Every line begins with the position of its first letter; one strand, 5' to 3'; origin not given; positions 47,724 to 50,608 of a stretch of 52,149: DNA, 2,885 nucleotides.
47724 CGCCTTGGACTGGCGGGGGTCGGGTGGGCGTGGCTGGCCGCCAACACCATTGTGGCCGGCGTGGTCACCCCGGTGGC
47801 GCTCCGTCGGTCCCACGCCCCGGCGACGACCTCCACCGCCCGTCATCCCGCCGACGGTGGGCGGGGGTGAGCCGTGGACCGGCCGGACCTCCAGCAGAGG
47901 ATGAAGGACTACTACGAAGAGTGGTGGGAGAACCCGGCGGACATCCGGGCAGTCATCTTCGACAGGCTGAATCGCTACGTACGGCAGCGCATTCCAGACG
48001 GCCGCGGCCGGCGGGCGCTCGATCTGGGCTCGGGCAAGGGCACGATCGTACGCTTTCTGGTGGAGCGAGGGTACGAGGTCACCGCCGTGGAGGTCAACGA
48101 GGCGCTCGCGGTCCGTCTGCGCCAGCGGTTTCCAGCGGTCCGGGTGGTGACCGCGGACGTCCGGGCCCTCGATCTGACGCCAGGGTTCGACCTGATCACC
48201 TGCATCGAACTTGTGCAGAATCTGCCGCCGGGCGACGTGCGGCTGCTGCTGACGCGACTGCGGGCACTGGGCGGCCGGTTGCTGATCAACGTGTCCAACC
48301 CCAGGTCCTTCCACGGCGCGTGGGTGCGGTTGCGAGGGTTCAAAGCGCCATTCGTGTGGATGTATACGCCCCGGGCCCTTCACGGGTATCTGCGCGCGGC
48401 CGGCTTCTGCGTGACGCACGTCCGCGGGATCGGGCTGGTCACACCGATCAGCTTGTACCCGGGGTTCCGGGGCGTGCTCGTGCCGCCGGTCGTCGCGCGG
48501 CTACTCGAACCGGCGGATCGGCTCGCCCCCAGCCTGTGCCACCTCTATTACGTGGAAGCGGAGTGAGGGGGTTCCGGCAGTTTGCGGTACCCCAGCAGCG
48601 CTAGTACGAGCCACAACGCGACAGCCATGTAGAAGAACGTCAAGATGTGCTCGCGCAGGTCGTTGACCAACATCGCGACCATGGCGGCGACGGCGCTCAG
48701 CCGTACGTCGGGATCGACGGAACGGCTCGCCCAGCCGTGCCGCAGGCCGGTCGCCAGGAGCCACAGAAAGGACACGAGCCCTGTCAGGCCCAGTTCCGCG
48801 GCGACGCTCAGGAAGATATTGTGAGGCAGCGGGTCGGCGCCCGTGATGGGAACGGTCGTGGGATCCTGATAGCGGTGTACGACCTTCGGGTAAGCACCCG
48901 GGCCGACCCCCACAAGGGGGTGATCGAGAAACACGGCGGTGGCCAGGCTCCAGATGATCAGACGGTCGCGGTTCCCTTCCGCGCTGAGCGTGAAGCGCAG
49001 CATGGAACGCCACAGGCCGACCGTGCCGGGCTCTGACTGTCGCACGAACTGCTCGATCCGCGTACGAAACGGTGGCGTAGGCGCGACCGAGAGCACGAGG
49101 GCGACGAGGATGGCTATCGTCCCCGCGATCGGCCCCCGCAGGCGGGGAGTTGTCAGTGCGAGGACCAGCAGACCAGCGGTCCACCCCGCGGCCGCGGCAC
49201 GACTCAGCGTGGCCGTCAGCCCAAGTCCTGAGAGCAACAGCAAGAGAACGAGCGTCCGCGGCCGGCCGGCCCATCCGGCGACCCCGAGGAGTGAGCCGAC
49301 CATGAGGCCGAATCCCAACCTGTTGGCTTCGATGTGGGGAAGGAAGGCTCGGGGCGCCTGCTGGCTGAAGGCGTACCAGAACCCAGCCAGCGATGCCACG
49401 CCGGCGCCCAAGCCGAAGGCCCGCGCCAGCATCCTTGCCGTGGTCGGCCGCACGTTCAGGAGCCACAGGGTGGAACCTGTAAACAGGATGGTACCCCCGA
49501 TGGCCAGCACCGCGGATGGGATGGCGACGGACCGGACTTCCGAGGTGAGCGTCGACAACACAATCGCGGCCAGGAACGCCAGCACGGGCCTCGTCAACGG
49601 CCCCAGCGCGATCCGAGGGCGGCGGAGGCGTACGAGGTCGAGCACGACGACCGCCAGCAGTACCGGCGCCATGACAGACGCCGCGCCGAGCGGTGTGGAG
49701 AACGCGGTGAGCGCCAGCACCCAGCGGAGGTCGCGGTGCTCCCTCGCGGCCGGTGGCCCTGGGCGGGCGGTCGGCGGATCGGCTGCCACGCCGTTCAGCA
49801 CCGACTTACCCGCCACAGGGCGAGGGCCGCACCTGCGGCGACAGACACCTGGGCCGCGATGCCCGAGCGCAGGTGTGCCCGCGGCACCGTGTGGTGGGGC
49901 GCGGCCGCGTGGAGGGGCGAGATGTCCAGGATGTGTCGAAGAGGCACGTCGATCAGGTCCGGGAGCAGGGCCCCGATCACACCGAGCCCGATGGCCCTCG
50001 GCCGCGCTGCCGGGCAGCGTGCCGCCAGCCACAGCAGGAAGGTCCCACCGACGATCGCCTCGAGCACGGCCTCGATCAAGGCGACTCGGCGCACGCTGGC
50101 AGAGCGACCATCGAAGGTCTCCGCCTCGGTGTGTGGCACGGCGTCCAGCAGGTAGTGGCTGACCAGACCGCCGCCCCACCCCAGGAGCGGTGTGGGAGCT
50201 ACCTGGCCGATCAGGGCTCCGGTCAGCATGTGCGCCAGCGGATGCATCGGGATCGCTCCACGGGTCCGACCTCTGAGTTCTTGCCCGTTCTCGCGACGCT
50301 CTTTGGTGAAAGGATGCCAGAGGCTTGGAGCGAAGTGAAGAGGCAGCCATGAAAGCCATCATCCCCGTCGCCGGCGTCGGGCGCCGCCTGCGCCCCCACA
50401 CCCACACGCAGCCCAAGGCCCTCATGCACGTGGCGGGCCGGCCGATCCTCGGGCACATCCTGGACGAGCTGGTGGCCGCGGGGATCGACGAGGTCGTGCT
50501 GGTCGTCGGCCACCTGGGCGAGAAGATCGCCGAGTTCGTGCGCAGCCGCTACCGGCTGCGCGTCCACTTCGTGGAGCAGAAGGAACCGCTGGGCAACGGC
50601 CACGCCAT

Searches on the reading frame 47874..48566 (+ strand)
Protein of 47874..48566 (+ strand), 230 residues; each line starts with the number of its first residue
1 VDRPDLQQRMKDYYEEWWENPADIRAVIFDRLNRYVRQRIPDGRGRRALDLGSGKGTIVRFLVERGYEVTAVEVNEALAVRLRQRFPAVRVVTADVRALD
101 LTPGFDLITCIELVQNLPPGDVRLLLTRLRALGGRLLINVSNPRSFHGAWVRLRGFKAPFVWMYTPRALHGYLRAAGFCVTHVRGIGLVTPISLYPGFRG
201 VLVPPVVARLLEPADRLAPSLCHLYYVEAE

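Call 68: search_protein_families(library=pfam, proteins=[window:47874-48566:+], max_evalue=0.001)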
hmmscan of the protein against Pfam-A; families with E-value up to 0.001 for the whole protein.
window:47874-48566:+ (230 aa): 5 families
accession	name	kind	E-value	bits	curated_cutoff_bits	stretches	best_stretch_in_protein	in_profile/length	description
PF13489.12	Methyltransf_23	-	3.6e-12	46.7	27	1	30-182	11-163/164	Methyltransferase domain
PF13649.12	Methyltransf_25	-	5.5e-11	43.4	27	1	49-130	2-90/97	Methyltransferase domain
PF08242.18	Methyltransf_12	-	7.5e-09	36.7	30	1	49-132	1-91/98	Methyltransferase domain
PF08241.18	Methyltransf_11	-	3.5e-08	34.4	21.2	1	49-123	1-77/95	Methyltransferase domain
PF05219.18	DREV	-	0.00057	19.5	26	1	38-115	88-162/265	DREV methyltransferase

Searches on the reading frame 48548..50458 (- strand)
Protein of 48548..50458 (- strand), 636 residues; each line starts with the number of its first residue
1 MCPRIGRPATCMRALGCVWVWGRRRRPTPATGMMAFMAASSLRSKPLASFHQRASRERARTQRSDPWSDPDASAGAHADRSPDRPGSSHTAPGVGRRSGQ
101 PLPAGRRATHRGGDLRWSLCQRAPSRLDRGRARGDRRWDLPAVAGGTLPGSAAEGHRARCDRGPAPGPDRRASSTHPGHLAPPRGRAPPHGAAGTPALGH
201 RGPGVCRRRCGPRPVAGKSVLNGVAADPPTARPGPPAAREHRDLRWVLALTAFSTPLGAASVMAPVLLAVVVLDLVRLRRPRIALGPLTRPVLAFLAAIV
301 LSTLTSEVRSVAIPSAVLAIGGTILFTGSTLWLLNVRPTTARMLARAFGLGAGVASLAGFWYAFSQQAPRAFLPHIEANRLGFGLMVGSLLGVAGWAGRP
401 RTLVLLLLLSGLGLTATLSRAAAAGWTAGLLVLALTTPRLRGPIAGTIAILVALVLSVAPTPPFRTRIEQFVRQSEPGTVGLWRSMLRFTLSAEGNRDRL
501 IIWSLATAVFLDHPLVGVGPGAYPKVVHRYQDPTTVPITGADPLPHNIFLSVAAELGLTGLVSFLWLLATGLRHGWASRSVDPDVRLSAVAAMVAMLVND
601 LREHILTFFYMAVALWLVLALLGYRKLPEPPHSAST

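Call 68: search_protein_families(library=pfam, proteins=[window:48548-50458:-], max_evalue=0.001)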
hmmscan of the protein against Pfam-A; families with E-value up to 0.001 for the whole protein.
window:48548-50458:- (636 aa): 1 family
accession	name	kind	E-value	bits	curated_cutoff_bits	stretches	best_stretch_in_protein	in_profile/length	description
PF04932.20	Wzy_C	-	1.1e-17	64.7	31.7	1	405-565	1-149/149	O-Antigen ligase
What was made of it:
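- Checked: A Wzy_C gene lies at 48548-50458 on the minus strand (call 68).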
